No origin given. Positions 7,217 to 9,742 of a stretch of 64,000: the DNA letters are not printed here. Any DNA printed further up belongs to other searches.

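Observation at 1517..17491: A 12-gene, 15.8-kb sulfatase/Bug block: candidate uptake and cytoplasmic desulfation pathway for sulfated organic acids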

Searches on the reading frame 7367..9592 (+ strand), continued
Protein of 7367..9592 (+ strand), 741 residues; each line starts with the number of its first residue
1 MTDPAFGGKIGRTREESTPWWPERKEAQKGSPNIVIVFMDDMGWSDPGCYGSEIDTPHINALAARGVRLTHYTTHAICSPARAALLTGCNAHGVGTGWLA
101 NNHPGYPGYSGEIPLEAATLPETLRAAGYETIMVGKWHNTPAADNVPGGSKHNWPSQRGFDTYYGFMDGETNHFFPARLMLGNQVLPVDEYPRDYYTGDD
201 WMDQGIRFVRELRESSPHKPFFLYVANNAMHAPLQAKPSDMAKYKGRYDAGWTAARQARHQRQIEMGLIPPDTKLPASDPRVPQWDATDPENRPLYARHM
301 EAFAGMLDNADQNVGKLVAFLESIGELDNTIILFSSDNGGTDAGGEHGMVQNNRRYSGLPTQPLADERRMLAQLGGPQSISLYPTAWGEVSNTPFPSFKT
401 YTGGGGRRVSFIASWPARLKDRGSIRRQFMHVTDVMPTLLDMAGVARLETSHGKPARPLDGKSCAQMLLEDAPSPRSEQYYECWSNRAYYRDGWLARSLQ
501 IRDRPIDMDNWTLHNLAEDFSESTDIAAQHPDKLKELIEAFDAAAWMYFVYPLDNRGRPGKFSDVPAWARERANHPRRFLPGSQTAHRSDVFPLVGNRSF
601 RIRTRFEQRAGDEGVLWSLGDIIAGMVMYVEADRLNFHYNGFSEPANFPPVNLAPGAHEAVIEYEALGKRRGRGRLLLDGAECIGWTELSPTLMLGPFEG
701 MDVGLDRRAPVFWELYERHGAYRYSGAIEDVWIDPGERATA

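Call 21: find_related_loci(query=window:7367-9592:+, collection=genome_contigs, flank=10000)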
Query window:7367-9592:+ (741 aa) in genome_contigs; peptide patterns used: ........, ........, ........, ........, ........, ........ (x = any residue, [..] = any of these).
75 stretches matched a pattern; 71 encode a relative of the query (tblastn E <= 1e-3); 69 distinct loci.
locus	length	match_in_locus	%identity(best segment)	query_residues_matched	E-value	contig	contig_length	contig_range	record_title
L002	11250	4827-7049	89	1-741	0e+0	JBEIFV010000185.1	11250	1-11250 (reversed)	MAG: Burkholderiales bacterium isolate Sample-102-S76-bin-101 Sample_102_S76-bin_101-k141_3004348, whole genome shotgun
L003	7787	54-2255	90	6-739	0e+0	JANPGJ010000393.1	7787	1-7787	MAG: Burkholderiales bacterium isolate VAR_69_metabat_376 VAR_69_k141_1922069, whole genome shotgun sequence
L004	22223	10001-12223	87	1-741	0e+0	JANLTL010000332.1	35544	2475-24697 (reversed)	MAG: Burkholderiales bacterium isolate OTE_25_metabat_182_sub OTE_25_k141_543194, whole genome shotgun sequence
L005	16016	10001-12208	86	6-741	0e+0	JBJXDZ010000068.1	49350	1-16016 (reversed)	MAG: Hyphomicrobiaceae bacterium isolate P.bin.50 k127_5127839, whole genome shotgun sequence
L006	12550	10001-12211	84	3-739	0e+0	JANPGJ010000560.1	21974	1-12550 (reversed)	MAG: Burkholderiales bacterium isolate VAR_69_metabat_376 VAR_69_k141_3602839, whole genome shotgun sequence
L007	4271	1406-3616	84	5-741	0e+0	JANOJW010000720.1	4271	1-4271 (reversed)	MAG: Hyphomicrobiales bacterium isolate VAR_48_metabat_123 VAR_48_k141_3377537, whole genome shotgun sequence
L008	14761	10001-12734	82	6-739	0e+0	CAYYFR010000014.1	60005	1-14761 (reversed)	MAG TPA_asm: uncultured Burkholderiales bacterium isolate SRP128246_co1_11 genome assembly, contig: NODE_501_length_6000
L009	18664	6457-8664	82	6-741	0e+0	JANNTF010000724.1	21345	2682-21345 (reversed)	MAG: Alphaproteobacteria bacterium isolate SOY_31_concoct_297_sub SOY_31_k141_2534031, whole genome shotgun sequence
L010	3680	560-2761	81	6-739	0e+0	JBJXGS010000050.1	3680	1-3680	MAG: Burkholderiales bacterium isolate F1F2.bin.191 k127_6205917, whole genome shotgun sequence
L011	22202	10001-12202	81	6-739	0e+0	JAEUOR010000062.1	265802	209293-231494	MAG: Burkholderiales bacterium isolate new MAG-204 k141_2514954, whole genome shotgun sequence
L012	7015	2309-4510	80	6-739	0e+0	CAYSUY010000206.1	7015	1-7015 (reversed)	MAG TPA_asm: uncultured Acetobacteraceae bacterium isolate SRP193358_co1_593 genome assembly, contig: NODE_33564_length_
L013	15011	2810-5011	79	6-739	0e+0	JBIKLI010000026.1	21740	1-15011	MAG: Alphaproteobacteria bacterium isolate ME2014-08-22_3300042298_group5_bin116 Rohwer_bin1816_scaffold_1639_c1, whole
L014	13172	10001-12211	80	5-741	0e+0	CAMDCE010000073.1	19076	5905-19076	MAG: Asaia bogorensis isolate MaH-04nov19-32 genome assembly, contig: MaH-04nov19-C7302, whole genome shotgun sequence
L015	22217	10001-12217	75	3-741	0e+0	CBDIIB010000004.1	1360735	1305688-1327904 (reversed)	MAG: Tagaea sp. isolate 1864d970-a1a3-420f-b209-01b41db31efa genome assembly, contig: contig_4, whole genome shotgun seq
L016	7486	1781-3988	74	6-741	0e+0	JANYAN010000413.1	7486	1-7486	MAG: Burkholderiales bacterium isolate GL140_5_metabat_307_sub GL140_5_k141_1780025, whole genome shotgun sequence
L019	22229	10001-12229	78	1-741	0e+0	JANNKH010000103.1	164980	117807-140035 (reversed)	MAG: Rhodoferax sp. isolate SOY_4_C_metabat_168 SOY_4_C_k141_1942066, whole genome shotgun sequence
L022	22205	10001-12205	70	6-739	0e+0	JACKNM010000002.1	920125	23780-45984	MAG: Ectothiorhodospiraceae bacterium isolate HK-STAS-PROT-144 HK-STAS-PROT-144_2, whole genome shotgun sequence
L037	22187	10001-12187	60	4-736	0e+0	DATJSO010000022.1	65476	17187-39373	MAG TPA_asm: Stellaceae bacterium isolate SMAG_U14995 k141_2994043, whole genome shotgun sequence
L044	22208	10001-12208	88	6-741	0e+0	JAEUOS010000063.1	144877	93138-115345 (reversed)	MAG: Burkholderiales bacterium isolate new MAG-205 k141_2777902, whole genome shotgun sequence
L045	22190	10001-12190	60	4-736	0e+0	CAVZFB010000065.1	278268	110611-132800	MAG: uncultured Alphaproteobacteria bacterium isolate MFD05841.bin.2.6 genome assembly, contig: contig_9152, whole genom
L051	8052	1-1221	81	335-741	0e+0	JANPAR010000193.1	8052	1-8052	MAG: Burkholderiales bacterium isolate VAR_79_metabat_185 VAR_79_k141_2558966, whole genome shotgun sequence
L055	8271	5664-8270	90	1-459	0e+0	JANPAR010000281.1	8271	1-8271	MAG: Burkholderiales bacterium isolate VAR_79_metabat_185 VAR_79_k141_963408, whole genome shotgun sequence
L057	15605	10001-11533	86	5-516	0e+0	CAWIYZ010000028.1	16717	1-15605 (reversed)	MAG: uncultured Alphaproteobacteria bacterium isolate MFD06229.bin.2.49 genome assembly, contig: contig_69794, whole gen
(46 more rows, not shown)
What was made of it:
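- The relatives come from streams, lakes and soils (record titles, call 21).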

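Call 26: find_encoding_contigs(protein=P0006, flank=10000, max_places=2)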
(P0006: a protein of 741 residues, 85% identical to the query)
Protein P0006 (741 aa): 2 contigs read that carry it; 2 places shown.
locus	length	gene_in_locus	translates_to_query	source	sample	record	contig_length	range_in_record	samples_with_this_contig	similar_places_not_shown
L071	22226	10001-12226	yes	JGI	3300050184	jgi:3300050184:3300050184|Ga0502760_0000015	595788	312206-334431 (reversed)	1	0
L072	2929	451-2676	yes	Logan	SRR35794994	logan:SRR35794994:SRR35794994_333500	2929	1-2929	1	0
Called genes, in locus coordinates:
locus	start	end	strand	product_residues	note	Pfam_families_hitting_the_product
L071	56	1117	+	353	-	PF02277:DBI_PRT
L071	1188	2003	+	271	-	PF00106:adh_short, PF08659:KR, PF13561:adh_short_C2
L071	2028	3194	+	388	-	PF07690:MFS_1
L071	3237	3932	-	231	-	PF00392:GntR, PF07729:FCD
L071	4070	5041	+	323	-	PF03401:TctC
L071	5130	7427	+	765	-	PF00884:Sulfatase, PF16347:SGSH_C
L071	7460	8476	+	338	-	PF03401:TctC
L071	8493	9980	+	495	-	PF00884:Sulfatase, PF01663:Phosphodiest (faint), PF16347:SGSH_C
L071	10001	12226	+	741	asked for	PF00884:Sulfatase, PF16347:SGSH_C (weak)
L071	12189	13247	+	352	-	PF03401:TctC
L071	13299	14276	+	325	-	PF03401:TctC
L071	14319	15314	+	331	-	PF03401:TctC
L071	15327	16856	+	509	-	PF00884:Sulfatase, PF01663:Phosphodiest (faint), PF16347:SGSH_C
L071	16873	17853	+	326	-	PF03401:TctC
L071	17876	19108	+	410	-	PF04412:AcnX, PF28403:AcnX_2nd, PF28406:AcnX_3rd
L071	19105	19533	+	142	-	PF01989:AcnX_swivel_put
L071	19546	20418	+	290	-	PF00561:Abhydrolase_1, PF12146:Hydrolase_4, PF12697:Abhydrolase_6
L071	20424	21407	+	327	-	PF03401:TctC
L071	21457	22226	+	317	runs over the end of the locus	PF00248:Aldo_ket_red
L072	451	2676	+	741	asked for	PF00884:Sulfatase, PF16347:SGSH_C (weak)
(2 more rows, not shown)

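Call 27: find_encoding_contigs(protein=P0013, flank=10000, max_places=2)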
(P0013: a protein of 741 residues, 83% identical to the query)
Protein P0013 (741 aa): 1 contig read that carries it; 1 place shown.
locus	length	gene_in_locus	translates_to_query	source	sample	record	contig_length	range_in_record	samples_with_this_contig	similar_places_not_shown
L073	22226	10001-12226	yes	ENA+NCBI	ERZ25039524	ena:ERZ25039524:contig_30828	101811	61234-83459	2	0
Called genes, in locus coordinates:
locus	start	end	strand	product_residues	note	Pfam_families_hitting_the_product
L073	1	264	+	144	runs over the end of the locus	PF00571:CBS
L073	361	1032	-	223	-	PF02798:GST_N, PF13409:GST_N_2, PF13417:GST_N_3, PF13410:GST_C_2 (weak)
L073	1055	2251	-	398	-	PF02515:CoA_transf_3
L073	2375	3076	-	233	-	PF03737:RraA-like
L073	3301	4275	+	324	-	PF08450:SGL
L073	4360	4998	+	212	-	PF00293:NUDIX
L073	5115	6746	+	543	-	PF02776:TPP_enzyme_N, PF00205:TPP_enzyme_M, PF02775:TPP_enzyme_C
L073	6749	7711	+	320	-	PF02126:PTE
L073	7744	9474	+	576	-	PF02776:TPP_enzyme_N, PF00205:TPP_enzyme_M, PF02775:TPP_enzyme_C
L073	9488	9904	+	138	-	PF13622:4HBT_3 (weak), PF03061:4HBT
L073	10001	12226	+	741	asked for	PF00884:Sulfatase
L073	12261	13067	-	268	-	PF11716:MDMPI_N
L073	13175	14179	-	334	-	-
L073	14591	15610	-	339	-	PF03401:TctC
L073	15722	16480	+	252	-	PF00106:adh_short, PF01370:Epimerase (faint), PF08659:KR, PF13561:adh_short_C2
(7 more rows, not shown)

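Call 41: search_protein_families(library=pfam, proteins=[L015:4572-5888:+, L015:5919-6830:+, L015:15443-16333:+, L045:6985-7926:+, L045:9112-9849:+, L045:12635-13654:+, L037:6220-7827:+, L037:5111-6205:+, L019:14556-16061:+, L019:13541-14551:+], max_evalue=0.00001)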
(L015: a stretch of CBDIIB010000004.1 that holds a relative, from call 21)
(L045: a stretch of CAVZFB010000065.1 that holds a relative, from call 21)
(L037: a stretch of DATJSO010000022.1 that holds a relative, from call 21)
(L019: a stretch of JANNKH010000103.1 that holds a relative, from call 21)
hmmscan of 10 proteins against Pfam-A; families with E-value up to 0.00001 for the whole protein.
L015:4572-5888:+ (438 aa): 2 families
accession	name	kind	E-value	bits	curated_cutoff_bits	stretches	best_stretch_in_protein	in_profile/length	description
PF01547.30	SBP_bac_1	-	3e-36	126.4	26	1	44-347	6-304/307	Bacterial extracellular solute-binding protein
PF13416.11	SBP_bac_8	-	9.7e-32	111.3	27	1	48-365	1-266/279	Bacterial extracellular solute-binding protein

L015:5919-6830:+ (303 aa): 1 family
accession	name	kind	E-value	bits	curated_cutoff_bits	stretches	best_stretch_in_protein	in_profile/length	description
PF00528.27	BPD_transp_1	-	1.5e-20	74.2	26.4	1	86-289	3-176/184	Binding-protein-dependent transport system inner membrane component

L015:15443-16333:+ (296 aa): 1 family
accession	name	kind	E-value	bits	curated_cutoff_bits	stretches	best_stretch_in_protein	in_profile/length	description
PF00528.27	BPD_transp_1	-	1.9e-19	70.5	26.4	1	88-286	2-172/184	Binding-protein-dependent transport system inner membrane component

L045:6985-7926:+ (313 aa): 2 families
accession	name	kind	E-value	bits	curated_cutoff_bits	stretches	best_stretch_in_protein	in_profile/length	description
PF19288.4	CofH_C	-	7.1e-18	65.1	27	1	159-276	3-117/125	CofH/MqnC C-terminal region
PF04055.27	Radical_SAM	-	1.3e-07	32.3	29.5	1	70-147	86-163/166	Radical SAM superfamily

L045:9112-9849:+ (245 aa): 2 families
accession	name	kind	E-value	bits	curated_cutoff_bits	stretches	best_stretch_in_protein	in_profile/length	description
PF05951.18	Peptidase_M15_2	-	2.8e-33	115.2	27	1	32-173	8-153/153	Bacterial protein of unknown function (DUF882)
PF08291.16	Peptidase_M15_3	-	6e-10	39.7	23.2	1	61-166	7-108/108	Peptidase M15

L045:12635-13654:+ (339 aa): 3 families
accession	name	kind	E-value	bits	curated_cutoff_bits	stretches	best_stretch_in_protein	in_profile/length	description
PF08240.17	ADH_N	-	3.1e-28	98.5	23.5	1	29-139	2-104/104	Alcohol dehydrogenase GroES-like domain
PF00107.32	ADH_zinc_N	-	6.5e-20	71.8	31.8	1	178-292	1-117/129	Zinc-binding dehydrogenase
PF13602.12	ADH_zinc_N_2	-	6.5e-07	30.8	27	1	210-335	1-133/134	Zinc-binding dehydrogenase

L037:6220-7827:+ (535 aa): 4 families
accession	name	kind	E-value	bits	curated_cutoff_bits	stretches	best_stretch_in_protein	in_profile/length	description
PF09334.17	tRNA-synt_1g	-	3.5e-109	365.6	20.1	1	26-383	2-391/391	tRNA synthetases class I (M)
PF00133.28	tRNA-synt_1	-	4.3e-27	95.4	22.7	2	245-352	298-407/414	tRNA synthetases class I (I, L, M and V)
PF01406.26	tRNA-synt_1e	-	1.4e-12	48.1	27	1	34-140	19-124/301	tRNA synthetases class I (C) catalytic domain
PF19303.5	Anticodon_3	-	2.2e-07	31.3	23.5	1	394-526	1-135/152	Anticodon binding domain of methionyl tRNA ligase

L037:5111-6205:+ (364 aa): 2 families
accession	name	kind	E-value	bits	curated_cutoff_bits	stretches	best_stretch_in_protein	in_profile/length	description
PF13177.12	DNA_pol3_delta2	-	1.7e-35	122.8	27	1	26-205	2-160/161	DNA polymerase III, delta subunit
PF00004.35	AAA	-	3.7e-06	27.8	21.2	0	46-201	1-127/131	ATPase family associated with various cellular activities (AAA)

L019:14556-16061:+ (501 aa): 1 family
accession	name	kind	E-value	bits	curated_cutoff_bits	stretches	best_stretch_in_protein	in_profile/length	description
PF00171.27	Aldedh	-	9.8e-163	542.4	23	1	35-495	6-460/461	Aldehyde dehydrogenase family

L019:13541-14551:+ (336 aa): 3 families
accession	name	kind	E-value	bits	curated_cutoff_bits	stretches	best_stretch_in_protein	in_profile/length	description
PF03446.21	NAD_binding_2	-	4.5e-43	147.5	21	1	34-193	1-161/161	NAD binding domain of 6-phosphogluconate dehydrogenase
PF14833.11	NAD_binding_11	-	8.9e-29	100.7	30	1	196-315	1-121/122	NAD-binding of NADP-dependent 3-hydroxyisobutyrate dehydrogenase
PF02826.25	2-Hacid_dh_C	-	4e-06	26.7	25.1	0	21-132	25-133/178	D-isomer specific 2-hydroxyacid dehydrogenase, NAD binding domain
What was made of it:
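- In L015 they lie beside a CUT1 ABC sugar-type transporter (call 41). In L015 the two long sulfatases follow a sugar-type ABC system (call 41).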

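Call 44: search_solved_structures(query=window:7367-9592:+, max_evalue=1e-40, show_alignments=1)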
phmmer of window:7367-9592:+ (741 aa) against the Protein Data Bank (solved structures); distinct sequences matched with E-value up to 1e-40: 9.
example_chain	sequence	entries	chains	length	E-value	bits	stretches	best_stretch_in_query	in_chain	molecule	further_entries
7all_AAA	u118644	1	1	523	2.3e-81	277.3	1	28-350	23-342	Arylsulfatase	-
1hdh_A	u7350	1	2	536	6.1e-78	266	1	31-541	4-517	Arylsulfatase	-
4cys_A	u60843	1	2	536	1.3e-77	264.9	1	31-541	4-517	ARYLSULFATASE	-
4cxk_A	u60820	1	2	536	1.4e-77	264.7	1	31-541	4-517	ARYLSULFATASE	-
5aj9_A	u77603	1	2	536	1.5e-77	264.6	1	31-541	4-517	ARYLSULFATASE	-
4cxs_A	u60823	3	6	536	2.8e-77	263.8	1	31-541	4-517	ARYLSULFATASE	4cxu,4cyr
1fsu_A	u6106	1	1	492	8.7e-44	153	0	31-241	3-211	N-ACETYLGALACTOSAMINE-4-SULFATASE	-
9hh3_A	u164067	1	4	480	2e-43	151.8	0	27-245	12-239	Sulfatase, family S1-19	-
9hh2_A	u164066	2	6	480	5.5e-42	147.1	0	27-245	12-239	Sulfatase, family S1-19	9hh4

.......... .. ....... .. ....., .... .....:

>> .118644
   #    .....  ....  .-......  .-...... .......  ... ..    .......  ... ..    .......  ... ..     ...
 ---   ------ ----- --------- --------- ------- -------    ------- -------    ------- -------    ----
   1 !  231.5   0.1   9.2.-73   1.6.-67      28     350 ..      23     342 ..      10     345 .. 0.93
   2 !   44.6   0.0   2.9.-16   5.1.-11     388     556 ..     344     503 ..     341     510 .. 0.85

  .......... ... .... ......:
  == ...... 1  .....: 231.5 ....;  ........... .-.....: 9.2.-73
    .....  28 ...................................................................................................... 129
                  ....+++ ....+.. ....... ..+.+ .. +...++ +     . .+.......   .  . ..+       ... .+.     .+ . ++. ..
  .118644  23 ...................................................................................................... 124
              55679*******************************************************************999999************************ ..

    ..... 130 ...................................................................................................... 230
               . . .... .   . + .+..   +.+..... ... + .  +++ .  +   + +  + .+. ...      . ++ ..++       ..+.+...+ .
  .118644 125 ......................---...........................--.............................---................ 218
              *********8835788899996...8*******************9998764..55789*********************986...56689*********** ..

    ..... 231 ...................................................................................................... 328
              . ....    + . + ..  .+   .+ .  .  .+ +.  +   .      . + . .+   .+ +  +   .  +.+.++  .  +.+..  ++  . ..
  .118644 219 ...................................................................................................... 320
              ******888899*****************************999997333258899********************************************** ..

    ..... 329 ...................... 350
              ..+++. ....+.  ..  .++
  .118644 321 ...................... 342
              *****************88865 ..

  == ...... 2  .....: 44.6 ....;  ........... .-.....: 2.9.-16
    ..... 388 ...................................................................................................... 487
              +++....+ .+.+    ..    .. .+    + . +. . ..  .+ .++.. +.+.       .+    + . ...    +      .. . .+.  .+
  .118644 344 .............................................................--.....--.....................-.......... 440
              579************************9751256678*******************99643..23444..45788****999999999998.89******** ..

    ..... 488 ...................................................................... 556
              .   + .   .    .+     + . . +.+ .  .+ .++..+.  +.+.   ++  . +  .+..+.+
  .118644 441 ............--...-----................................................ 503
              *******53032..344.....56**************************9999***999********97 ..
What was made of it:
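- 7367..9592 (+): G5, long S1 sulfatase (741 aa) with a C-terminal LamG/ConA-like beta-sandwich (aa 545-741). PDB 7all E 2e-81 and 1hdh E 6e-78 (call 44).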

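Call 64: search_protein_families(library=pfam, alignment_id=A4, max_evalue=0.00001)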
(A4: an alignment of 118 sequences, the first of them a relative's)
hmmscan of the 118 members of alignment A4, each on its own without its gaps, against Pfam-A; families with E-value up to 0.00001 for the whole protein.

A. member 1, L001:5149-5790:+ (213 aa): 2 families
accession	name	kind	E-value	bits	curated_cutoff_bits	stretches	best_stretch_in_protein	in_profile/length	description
PF13561.12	adh_short_C2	-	2.4e-34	119.4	27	1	9-208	31-223/236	Enoyl-(Acyl carrier protein) reductase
PF00106.31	adh_short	-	2.4e-33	115.7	26.6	1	5-168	30-188/195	short chain dehydrogenase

B. families by the number of members that match (of 118 scanned): 117 families (the first 25 are shown)
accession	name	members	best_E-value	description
PF03401.19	TctC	12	8.6e-75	Tripartite tricarboxylate transporter family receptor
PF00884.28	Sulfatase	9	7.2e-62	Sulfatase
PF16347.10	SGSH_C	9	1.2e-26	N-sulphoglucosamine sulphohydrolase, C-terminal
PF13378.12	MR_MLE_C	8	2.4e-67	Enolase C-terminal domain-like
PF02746.21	MR_MLE_N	7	4.4e-28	Mandelate racemase / muconate lactonizing enzyme, N-terminal domain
PF01663.27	Phosphodiest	6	5.1e-08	Type I phosphodiesterase / nucleotide pyrophosphatase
PF13561.12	adh_short_C2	4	2e-64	Enoyl-(Acyl carrier protein) reductase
PF00106.31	adh_short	4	1.5e-52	short chain dehydrogenase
PF00528.27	BPD_transp_1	4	1.5e-20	Binding-protein-dependent transport system inner membrane component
PF01970.21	TctA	3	1.5e-149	Tripartite tricarboxylate transporter TctA family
PF02668.22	TauD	3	3.2e-71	Taurine catabolism dioxygenase TauD, TfdA family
PF00990.26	GGDEF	3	2.9e-49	Diguanylate cyclase, GGDEF domain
PF02775.26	TPP_enzyme_C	3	3.7e-44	Thiamine pyrophosphate enzyme, C-terminal TPP binding domain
PF07690.21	MFS_1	3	1.7e-41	Major Facilitator Superfamily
PF02776.23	TPP_enzyme_N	3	9.9e-40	Thiamine pyrophosphate enzyme, N-terminal TPP binding domain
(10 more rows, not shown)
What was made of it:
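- Neighbour census of 20 non-syntenic loci, 118 ORFs: TctC 12, extra sulfatases 9, MR_MLE 8, SDR 4, TctA 3, TctB 3 (call 64). The TauD family occurs in 3 of 118 neighbour ORFs (call 64).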
